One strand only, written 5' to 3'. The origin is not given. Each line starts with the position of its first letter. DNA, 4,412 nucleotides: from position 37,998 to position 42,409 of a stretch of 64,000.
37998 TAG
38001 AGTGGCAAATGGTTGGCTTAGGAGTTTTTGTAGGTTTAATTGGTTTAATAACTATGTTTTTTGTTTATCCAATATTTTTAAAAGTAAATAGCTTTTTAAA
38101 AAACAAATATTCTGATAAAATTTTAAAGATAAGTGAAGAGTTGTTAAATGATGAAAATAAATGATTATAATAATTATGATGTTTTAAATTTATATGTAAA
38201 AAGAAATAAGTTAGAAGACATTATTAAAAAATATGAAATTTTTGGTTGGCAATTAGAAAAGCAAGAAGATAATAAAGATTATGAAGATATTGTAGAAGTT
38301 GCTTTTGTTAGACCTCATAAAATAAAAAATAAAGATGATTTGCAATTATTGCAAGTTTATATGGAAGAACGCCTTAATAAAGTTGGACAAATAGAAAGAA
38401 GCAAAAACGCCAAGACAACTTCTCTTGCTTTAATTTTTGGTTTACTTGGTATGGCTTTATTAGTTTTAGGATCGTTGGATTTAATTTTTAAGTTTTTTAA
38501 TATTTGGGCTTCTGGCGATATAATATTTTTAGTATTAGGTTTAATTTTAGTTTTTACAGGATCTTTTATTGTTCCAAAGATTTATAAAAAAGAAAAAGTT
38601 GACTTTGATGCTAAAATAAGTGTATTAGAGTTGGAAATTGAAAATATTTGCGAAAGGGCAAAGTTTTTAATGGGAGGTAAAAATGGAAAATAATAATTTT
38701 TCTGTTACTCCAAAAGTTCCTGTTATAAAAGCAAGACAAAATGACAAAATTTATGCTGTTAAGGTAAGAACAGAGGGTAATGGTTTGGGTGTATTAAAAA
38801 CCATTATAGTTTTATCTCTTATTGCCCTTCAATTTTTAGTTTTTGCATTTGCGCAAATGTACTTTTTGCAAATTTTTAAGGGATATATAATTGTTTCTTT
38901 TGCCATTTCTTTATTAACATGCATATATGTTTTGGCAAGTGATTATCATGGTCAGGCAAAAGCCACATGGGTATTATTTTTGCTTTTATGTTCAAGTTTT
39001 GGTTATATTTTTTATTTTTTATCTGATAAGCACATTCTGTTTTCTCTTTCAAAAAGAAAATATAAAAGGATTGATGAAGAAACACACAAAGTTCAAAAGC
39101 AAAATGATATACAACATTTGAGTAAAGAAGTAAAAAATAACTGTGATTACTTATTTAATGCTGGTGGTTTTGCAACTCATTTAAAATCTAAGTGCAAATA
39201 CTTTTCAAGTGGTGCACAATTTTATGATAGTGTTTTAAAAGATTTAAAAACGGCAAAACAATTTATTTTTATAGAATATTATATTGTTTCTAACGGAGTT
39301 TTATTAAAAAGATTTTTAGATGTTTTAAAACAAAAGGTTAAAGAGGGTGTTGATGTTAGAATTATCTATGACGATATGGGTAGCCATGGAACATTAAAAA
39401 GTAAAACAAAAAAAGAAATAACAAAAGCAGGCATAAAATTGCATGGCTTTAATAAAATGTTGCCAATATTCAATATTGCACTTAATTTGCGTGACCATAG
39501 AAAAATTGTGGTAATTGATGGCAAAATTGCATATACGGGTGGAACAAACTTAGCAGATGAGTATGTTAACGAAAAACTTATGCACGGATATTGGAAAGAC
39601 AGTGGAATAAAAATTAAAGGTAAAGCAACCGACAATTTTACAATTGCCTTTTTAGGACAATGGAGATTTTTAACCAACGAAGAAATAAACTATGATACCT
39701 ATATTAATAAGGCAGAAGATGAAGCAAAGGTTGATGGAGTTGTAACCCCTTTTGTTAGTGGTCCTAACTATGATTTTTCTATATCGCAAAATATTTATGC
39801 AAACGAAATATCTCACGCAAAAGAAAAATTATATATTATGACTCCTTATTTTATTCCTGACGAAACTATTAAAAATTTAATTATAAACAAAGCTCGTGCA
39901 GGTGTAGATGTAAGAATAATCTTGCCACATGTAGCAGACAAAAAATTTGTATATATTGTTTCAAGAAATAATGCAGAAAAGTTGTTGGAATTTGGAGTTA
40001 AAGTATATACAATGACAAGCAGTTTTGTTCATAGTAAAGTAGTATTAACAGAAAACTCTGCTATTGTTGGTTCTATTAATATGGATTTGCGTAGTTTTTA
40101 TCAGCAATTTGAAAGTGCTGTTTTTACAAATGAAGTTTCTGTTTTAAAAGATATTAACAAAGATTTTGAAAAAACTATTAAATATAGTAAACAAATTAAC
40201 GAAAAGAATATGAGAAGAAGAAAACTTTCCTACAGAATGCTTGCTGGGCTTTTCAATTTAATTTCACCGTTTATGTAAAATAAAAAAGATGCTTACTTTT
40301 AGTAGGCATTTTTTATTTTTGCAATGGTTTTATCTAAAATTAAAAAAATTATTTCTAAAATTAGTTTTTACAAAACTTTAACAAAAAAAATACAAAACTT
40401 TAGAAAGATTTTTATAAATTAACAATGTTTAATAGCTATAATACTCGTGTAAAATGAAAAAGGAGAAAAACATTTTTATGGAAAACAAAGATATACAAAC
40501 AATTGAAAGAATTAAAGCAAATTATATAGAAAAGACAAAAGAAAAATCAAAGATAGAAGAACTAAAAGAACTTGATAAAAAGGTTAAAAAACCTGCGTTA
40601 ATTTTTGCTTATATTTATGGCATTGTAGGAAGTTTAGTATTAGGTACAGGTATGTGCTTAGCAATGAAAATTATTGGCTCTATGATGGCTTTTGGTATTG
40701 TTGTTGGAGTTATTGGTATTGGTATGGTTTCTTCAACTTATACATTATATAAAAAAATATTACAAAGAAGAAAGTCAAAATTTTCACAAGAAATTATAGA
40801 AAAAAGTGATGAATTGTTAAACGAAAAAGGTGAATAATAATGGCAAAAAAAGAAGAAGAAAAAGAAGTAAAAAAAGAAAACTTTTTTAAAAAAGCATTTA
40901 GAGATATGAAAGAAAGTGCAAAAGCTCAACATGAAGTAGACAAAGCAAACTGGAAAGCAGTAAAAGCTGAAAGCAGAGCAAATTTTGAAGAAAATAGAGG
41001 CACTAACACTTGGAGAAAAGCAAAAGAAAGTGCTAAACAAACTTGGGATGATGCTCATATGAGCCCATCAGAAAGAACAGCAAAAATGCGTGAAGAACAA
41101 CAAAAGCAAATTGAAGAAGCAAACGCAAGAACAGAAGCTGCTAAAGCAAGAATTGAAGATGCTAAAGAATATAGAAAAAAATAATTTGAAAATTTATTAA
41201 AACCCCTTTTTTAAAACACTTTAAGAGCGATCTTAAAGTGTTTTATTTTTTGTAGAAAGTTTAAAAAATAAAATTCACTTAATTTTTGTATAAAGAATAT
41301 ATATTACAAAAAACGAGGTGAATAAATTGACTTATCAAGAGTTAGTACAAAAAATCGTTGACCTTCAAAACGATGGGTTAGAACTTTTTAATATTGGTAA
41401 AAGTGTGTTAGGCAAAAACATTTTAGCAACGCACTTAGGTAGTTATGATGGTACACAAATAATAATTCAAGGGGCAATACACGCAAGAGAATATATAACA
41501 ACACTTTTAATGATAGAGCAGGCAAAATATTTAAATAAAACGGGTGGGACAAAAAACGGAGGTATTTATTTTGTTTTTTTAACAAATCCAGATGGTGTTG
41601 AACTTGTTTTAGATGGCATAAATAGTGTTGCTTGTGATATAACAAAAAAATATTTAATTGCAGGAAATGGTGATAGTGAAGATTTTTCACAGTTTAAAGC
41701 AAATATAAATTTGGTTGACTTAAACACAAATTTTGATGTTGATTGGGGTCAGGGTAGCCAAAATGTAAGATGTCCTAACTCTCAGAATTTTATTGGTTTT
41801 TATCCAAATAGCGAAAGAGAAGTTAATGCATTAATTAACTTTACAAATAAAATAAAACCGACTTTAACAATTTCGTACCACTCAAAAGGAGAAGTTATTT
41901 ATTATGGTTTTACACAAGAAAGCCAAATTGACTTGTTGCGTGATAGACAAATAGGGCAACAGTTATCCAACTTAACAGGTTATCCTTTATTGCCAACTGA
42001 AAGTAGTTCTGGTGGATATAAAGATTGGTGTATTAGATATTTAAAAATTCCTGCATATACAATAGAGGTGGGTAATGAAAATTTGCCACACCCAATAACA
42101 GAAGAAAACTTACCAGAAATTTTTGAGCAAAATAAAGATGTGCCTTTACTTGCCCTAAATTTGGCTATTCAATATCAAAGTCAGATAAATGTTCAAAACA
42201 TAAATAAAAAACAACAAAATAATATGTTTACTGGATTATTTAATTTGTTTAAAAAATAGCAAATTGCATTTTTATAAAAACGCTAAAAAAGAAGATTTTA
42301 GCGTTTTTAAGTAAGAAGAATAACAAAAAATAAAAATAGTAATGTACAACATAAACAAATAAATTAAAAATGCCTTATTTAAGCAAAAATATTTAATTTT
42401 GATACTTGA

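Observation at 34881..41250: Dedicated two-component system translationally coupled to three orphan membrane proteins and a cardiolipin synthase, with a satellite unit: candidate undescribed envelope-stress / lipid-remodelling module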

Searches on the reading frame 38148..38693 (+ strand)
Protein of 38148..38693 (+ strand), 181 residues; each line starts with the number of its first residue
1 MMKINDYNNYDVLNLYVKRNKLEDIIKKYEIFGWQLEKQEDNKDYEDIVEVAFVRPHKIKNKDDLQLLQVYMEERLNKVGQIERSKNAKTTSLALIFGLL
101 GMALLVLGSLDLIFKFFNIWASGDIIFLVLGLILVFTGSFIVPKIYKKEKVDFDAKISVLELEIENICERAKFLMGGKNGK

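Call 3: search_protein_families(library=pfam, proteins=[window:38148-38693:+], max_evalue=0.1)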
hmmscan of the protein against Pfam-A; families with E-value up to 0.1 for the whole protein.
window:38148-38693:+ (181 aa): 3 families
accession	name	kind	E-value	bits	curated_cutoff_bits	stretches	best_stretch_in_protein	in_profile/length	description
PF05915.17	TMEM_230_134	-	0.0053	17.3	26.8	1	85-146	44-102/119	Transmembrane proteins 230/134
PF20990.2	DUF2207_C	-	0.073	13.2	33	1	64-144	110-191/247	Predicted membrane protein (DUF2207) C-terminal domain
PF00456.26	Transketolase_N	-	0.073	12.5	22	1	17-50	191-224/334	Transketolase, thiamine diphosphate binding domain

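Call 4: search_protein_families(library=ncbifam, proteins=[window:38148-38693:+], max_evalue=0.1)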
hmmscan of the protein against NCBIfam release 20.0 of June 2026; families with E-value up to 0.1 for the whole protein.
window:38148-38693:+ (181 aa): 0 families

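Call 28: find_homologous_proteins(query=window:38148-38693:+)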
Query window:38148-38693:+ (181 aa): 17 proteins with E <= 0.001 among 251 candidates.
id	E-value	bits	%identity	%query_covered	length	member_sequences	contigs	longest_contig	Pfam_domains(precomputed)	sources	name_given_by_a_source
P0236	1.8e-110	385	99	100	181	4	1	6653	-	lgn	-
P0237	7.8e-92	324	81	99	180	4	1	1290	-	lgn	-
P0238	4.7e-87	308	77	100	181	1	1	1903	-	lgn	-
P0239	5.2e-86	305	77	100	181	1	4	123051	-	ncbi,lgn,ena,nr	ncbi:MAG: hypothetical protein IJW32_00185 [Clostridia bacterium]|nr:hypothetical protein [Clostridi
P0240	2.4e-82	293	75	100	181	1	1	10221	-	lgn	-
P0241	6.3e-48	181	51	97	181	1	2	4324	-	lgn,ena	-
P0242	1.4e-47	180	48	98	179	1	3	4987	-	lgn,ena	-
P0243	2.4e-45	173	48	98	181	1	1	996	-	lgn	-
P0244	9.3e-42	161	47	97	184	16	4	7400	-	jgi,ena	-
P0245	5.2e-40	155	48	97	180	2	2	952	-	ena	-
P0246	1.7e-39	154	46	93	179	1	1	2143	-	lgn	-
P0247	7.4e-39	151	42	99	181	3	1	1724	-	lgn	-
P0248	2.5e-38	150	48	87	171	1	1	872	-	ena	-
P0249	8.4e-37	145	39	99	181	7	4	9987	-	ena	-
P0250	2.4e-33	134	40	95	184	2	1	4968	-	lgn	-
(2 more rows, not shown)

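Call 52: search_solved_structures(query=A3, max_evalue=10)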
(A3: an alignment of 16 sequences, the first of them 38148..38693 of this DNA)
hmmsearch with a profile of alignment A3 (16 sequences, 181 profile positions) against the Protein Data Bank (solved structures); distinct sequences matched with E-value up to 10: 41.
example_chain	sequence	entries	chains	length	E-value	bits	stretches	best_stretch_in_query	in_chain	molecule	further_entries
7znu_A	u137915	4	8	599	0.06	16.3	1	104-174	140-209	Beta-(1-->2)glucan export ATP-binding/permease protein NdvA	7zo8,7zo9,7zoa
7px4_A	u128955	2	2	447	0.59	13.1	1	81-156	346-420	Adenosine receptor A2a,Soluble cytochrome b562,Adenosine receptor A2a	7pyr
8c9w_A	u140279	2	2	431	0.59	13.1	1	81-156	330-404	Adenosine receptor A2a,Soluble cytochrome b562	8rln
7ezc_A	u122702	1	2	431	0.65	13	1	81-156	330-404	Adenosine receptor A2a,Soluble cytochrome b562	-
7wc4_A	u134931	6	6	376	0.74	12.8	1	111-168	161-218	5-hydroxytryptamine receptor 2A,5-hydroxytryptamine receptor 2A,5-hydroxytryptamine recept | 5-hydroxytryptamine receptor 2A | 5-hydroxytryptamine receptor 2A,S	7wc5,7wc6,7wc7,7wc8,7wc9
6ps7_A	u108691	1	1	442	0.76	12.7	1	81-156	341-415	Adenosine receptor A2a,Soluble cytochrome b562,Adenosine receptor A2a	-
9xqb_C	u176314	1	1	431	0.77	12.7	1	81-156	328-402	A2A receptor-BRIL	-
4eiy_A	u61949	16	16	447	0.79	12.7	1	81-156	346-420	Adenosine receptor A2a/Soluble cytochrome b562 chimera | Adenosine receptor A2a,Soluble cytochrome b562,Adenosine receptor A2a | Adenosine receptor A2a,Soluble 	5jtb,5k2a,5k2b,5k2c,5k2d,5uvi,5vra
10kt_A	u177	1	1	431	0.84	12.6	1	81-156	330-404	Adenosine receptor A2a,Soluble cytochrome b562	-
6aqf_A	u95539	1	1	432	0.85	12.6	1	81-156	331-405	Adenosine receptor A2a,Soluble cytochrome b562,Adenosine receptor A2a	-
7vod_A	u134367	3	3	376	0.88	12.5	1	111-168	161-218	5-hydroxytryptamine receptor 2A,Soluble cytochrome b562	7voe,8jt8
7t32_A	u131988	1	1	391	0.89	12.5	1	81-153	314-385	Adenosine receptor A2a/Soluble cytochrome b562 Fusion Protein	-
6a93_A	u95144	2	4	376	0.92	12.5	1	111-168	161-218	5-hydroxytryptamine receptor 2A,Soluble cytochrome b562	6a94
6jzh_A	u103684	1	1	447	1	12.3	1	81-156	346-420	Adenosine receptor A2a,Soluble cytochrome b562,Adenosine receptor A2a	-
5uig_A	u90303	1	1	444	1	12.3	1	81-155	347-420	Adenosine receptor A2a,Soluble cytochrome b562,Adenosine receptor A2a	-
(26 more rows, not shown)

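Call 60: predict_structure(alignment_id=A3)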
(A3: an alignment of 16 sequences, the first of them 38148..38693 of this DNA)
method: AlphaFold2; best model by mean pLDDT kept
length: 181 residues; sequences in the alignment: 16
mean_pLDDT: 85.8   pTM: 0.70
mean pLDDT of the five models: 85.8, 85.8, 85.2, 85.0, 85.1
residues with pLDDT >= 90: 83; 70-90: 80; 50-70: 12; < 50: 6
segments of 3 or more residues with pLDDT < 50: 178-181
pLDDT, mean of each block of 10 residues (from residue 1): 63 90 93 91 89 88 90 93 86 88 88 71 84 91 89 92 94 69 31
secondary structure, 60 per line:
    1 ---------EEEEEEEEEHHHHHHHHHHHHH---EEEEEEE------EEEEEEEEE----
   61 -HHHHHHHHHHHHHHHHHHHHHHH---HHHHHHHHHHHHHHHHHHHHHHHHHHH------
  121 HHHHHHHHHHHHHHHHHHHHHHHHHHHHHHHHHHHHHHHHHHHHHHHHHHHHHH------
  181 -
elements in order: E10-18 H19-31 E35-41 E48-56 H62-84 H88-114 H121-174

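Call 64: fold_search(model_id=the predicted structure, library=pdb)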
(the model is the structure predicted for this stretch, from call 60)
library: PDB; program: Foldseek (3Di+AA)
matches with E <= 10: 788; with E <= 0.001: 0
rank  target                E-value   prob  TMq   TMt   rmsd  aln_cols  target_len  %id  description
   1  7a0g_BBB              5.6e-02  0.66  0.25  0.16   9.1       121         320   12  Structure of the SmhB pore of the tripartite alpha-pore forming toxin, Smh, from Serratia marcescens. (released 2021-03-31)
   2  8a7f_A                6.7e-02  0.23  0.21  0.12  27.5       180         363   12  Crystal structure of a chimeric LOV-Histidine kinase SB2F1-I66R mutant (asymmetrical variant, trigonal form with long  (released 2024-01-10)
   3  5a9x                  7.6e-02  1.00  0.24  0.08   1.8        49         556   14  Structure of GDP bound BipA (released 2015-08-26)
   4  5ew5_A                7.6e-02  0.41  0.24  0.12  16.1       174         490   11  Crystal Structure of Colicin E9 In Complex with Its Immunity Protein Im9 (released 2016-07-20)
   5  5a9y                  1.0e-01  1.00  0.24  0.08   1.7        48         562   14  Structure of ppGpp BipA (released 2015-08-26)
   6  6grj_F                1.6e-01  0.82  0.35  0.23   5.5       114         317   17  Structure of the AhlB pore of the tripartite alpha-pore forming toxin, AHL, from Aeromonas hydrophila. (released 2019-07-03)
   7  8a7f_B                1.9e-01  0.11  0.20  0.11  26.6       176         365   13  Crystal structure of a chimeric LOV-Histidine kinase SB2F1-I66R mutant (asymmetrical variant, trigonal form with long  (released 2024-01-10)
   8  5nnp_B                2.2e-01  0.51  0.21  0.22  11.4        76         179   16  Structure of Naa15/Naa10 bound to HypK-THB (released 2017-06-14)
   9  8ewh_A                2.5e-01  0.99  0.23  0.08   2.2        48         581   19  Salmonella typhimurium GTPase BIPA (released 2022-11-16)
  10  9ctv_B                2.5e-01  0.23  0.23  0.14  21.9       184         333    8  Native human GABAA receptor of beta2-alpha1-gamma2-beta1-alpha2 assembly (released 2025-01-22)
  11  8tsh_F                2.5e-01  0.20  0.23  0.18  22.4       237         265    9  S. thermodepolymerans KpsMT(E151Q)-KpsE in complex with ATP (released 2024-04-17)
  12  7qn6_E                2.8e-01  0.21  0.24  0.14  22.6       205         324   10  Cryo-EM structure of human full-length beta3delta GABA(A)R in complex with nanobody Nb25 (released 2022-04-13)
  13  7a0g_FFF              3.0e-01  0.47  0.27  0.18   8.5       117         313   11  Structure of the SmhB pore of the tripartite alpha-pore forming toxin, Smh, from Serratia marcescens. (released 2021-03-31)
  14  7a0g_DDD              3.0e-01  0.47  0.27  0.18   8.4       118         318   11  Structure of the SmhB pore of the tripartite alpha-pore forming toxin, Smh, from Serratia marcescens. (released 2021-03-31)
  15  9fgc_B                3.0e-01  0.20  0.23  0.14  24.2       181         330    8  Cryo-EM structure of the full-length alpha1beta3gamma2 GABA(A) receptor in SMALPs bound to one PIP2 molecule at chain  (released 2025-06-04)
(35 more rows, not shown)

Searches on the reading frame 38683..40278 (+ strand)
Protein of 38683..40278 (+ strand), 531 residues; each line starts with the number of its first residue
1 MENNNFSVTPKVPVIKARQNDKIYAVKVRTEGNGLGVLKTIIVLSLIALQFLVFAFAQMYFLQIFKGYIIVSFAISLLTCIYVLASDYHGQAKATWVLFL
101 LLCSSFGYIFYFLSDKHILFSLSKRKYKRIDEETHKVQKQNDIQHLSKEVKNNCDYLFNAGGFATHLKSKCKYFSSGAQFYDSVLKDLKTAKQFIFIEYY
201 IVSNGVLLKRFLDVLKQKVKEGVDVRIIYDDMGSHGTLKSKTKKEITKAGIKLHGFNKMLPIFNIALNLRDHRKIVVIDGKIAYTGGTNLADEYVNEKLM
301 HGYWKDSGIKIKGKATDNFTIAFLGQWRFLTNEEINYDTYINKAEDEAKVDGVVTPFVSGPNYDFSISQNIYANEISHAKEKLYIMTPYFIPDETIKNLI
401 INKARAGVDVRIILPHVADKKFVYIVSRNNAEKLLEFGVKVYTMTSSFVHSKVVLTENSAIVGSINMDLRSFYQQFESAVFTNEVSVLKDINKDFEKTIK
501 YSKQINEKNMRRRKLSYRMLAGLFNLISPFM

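Call 3: search_protein_families(library=pfam, proteins=[window:38683-40278:+], max_evalue=0.1)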
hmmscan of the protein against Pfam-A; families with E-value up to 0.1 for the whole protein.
window:38683-40278:+ (531 aa): 4 families
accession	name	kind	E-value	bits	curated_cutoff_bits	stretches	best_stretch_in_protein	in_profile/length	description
PF13091.12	PLDc_2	-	4.5e-37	127.3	27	2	374-497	3-130/132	PLD-like domain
PF00614.28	PLDc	-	3.5e-11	43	21.9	1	269-294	3-28/28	Phospholipase D Active site motif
PF22875.4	Glu2-Pro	-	0.0095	16.5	27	0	108-172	58-121/130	Glu2-Pro domain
PF13396.11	PLDc_N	-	0.031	14.7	23.3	1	75-113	2-39/42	Phospholipase_D-nuclease N-terminal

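Call 4: search_protein_families(library=ncbifam, proteins=[window:38683-40278:+], max_evalue=0.1)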
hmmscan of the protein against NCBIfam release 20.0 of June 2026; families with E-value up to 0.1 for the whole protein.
window:38683-40278:+ (531 aa): 13 families
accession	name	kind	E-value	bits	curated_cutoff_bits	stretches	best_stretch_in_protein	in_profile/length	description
TIGR04265.1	bac_cardiolipin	equivalog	3.4e-99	333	290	1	65-530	3-482/483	cardiolipin synthase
NF009107.0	PRK12452.1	equivalog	1.1e-73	248.7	787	1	41-530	5-508/509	cardiolipin synthase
NF008427.0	PRK11263.1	equivalog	2e-38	132.6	281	1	171-520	11-361/409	cardiolipin synthase ClsB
NF038319.1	DISARM_DrmC_I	equivalog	5e-08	32.8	133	2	189-292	104-205/236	DISARM system phospholipase D-like protein DrmC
NF006946.0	PRK09428.1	equivalog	2.8e-06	26.5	314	1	340-421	227-305/451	CDP-diacylglycerol--serine O-phosphatidyltransferase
NF010492.0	PRK13912.1-3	equivalog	8.8e-05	22.1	297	1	376-498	43-171/178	nuclease NucT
NF010490.0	PRK13912.1-1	equivalog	0.00016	21.8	211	2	187-306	38-140/159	nuclease NucT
NF041068.1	DpdK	equivalog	0.00058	19.5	100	1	397-497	68-165/167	phospholipase D-like domain-containing protein DpdK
NF005269.0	PRK06771.1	equivalog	0.012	16.2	90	0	96-161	4-66/97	hypothetical protein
NF040831.1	sulfhyd_ShyD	equivalog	0.028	14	460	0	110-168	31-88/240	NAD(P)-dependent hydrogenase/sulfhydrogenase 2 subunit delta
NF002669.0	PRK02391.1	equivalog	0.046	12.9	341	1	72-129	16-73/298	zinc metalloprotease HtpX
NF052386.1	reactivase_KamB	equivalog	0.056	12.4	210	1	125-259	157-288/326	lysine 5,6-aminomutase reactivase subunit KamB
NF033625.1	HpxZ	equivalog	0.091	13.1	135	0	465-504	7-46/122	oxalurate catabolism protein HpxZ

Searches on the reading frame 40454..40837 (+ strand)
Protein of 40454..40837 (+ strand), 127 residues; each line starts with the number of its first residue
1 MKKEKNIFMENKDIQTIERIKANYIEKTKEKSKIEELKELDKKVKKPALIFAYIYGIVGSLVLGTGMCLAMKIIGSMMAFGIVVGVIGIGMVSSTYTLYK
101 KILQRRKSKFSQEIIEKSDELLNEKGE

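Call 3: search_protein_families(library=pfam, proteins=[window:40454-40837:+], max_evalue=0.1)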
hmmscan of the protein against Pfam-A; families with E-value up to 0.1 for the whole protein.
window:40454-40837:+ (127 aa): 7 families
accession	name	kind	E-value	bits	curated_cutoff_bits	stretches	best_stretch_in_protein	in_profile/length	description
PF17623.7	B277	-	0.0039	16.8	27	1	16-97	160-242/277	Domain of unknown function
PF23868.1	Mmc1_C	-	0.0079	16.3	27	1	16-86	87-152/175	Mmc1 C-terminal domain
PF10864.13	DUF2663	-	0.016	16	25.2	1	29-124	7-102/127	Protein of unknown function (DUF2663)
PF20990.2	DUF2207_C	-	0.016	15.4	33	1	15-92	105-182/247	Predicted membrane protein (DUF2207) C-terminal domain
PF04123.18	DUF373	-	0.035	14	28.3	1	40-103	143-204/335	Domain of unknown function (DUF373)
PF17852.6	Dynein_AAA_lid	-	0.083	13.4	23.1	0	14-62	32-81/126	Dynein heavy chain AAA lid domain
PF14163.11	SieB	-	0.088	12.8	26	0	77-124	34-80/147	Super-infection exclusion protein B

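Call 4: search_protein_families(library=ncbifam, proteins=[window:40454-40837:+], max_evalue=0.1)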
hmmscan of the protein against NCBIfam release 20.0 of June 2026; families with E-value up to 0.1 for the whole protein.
window:40454-40837:+ (127 aa): 3 families
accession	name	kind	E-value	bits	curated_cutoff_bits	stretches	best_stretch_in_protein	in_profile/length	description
NF046000.1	MAG1210_fam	subfamily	0.0066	15.2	275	1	22-122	43-139/550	MAG1210 family protein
NF001903.0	PRK00654.2-2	equivalog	0.014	14.1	616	1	18-111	264-354/482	glycogen synthase GlgA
TIGR01597.1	PYST-B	paralog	0.016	14.7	175.5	1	10-46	77-113/256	Plasmodium yoelii subtelomeric family PYST-B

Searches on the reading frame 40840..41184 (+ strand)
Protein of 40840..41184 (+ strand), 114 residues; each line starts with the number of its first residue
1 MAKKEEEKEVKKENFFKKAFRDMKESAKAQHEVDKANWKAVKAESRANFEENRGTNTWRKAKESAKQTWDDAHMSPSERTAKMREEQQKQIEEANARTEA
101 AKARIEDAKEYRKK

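Call 3: search_protein_families(library=pfam, proteins=[window:40840-41184:+], max_evalue=0.1)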
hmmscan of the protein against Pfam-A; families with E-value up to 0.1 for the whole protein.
window:40840-41184:+ (114 aa): 0 families

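Call 4: search_protein_families(library=ncbifam, proteins=[window:40840-41184:+], max_evalue=0.1)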
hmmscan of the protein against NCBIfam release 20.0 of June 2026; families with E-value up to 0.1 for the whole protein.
window:40840-41184:+ (114 aa): 1 family
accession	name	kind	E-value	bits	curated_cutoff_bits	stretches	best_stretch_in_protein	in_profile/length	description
TIGR03972.1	rSAM_TYW1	equivalog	0.0006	19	317.95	1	8-110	17-118/297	4-demethylwyosine synthase TYW1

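Call 51: search_solved_structures(query=A5, max_evalue=10)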
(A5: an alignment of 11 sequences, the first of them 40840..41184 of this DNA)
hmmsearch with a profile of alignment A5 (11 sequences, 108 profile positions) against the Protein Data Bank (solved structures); distinct sequences matched with E-value up to 10: 3.
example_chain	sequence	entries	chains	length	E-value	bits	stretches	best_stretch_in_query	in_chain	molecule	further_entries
21ty_A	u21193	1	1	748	0.99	13.2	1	48-100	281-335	Free fatty acid receptor 2,human free fatty acid receptor 2 (FFA2) fused with de novo desi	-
9uvz_A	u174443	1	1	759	1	13.1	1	48-100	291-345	Lysophosphatidic acid receptor 2,ARK1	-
9uvy_A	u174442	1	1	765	1.1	13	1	48-100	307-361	Vasopressin V2 receptor,ARK1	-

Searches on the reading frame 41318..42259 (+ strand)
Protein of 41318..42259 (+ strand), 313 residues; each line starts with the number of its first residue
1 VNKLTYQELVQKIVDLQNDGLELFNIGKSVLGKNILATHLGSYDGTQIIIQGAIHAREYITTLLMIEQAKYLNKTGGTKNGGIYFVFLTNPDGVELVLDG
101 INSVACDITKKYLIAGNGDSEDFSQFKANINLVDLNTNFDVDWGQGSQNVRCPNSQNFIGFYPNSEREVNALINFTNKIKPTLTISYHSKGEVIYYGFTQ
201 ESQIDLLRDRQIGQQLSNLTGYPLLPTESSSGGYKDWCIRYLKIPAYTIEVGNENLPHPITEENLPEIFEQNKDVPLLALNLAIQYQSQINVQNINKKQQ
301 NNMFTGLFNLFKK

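Call 3: search_protein_families(library=pfam, proteins=[window:41318-42259:+], max_evalue=0.1)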
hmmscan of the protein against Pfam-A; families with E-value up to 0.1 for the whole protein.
window:41318-42259:+ (313 aa): 1 family
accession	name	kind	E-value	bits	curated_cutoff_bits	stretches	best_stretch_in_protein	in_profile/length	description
PF00246.29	Peptidase_M14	-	2e-26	93.7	21.6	1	9-258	4-272/286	Zinc carboxypeptidase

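Call 4: search_protein_families(library=ncbifam, proteins=[window:41318-42259:+], max_evalue=0.1)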
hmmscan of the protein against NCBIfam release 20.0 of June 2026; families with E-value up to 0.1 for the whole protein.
window:41318-42259:+ (313 aa): 1 family
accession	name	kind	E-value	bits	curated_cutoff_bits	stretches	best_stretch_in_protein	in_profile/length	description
NF007897.0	PRK10602.1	equivalog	1.4e-06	27.5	157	1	114-191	77-160/237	murein tripeptide amidase MpaA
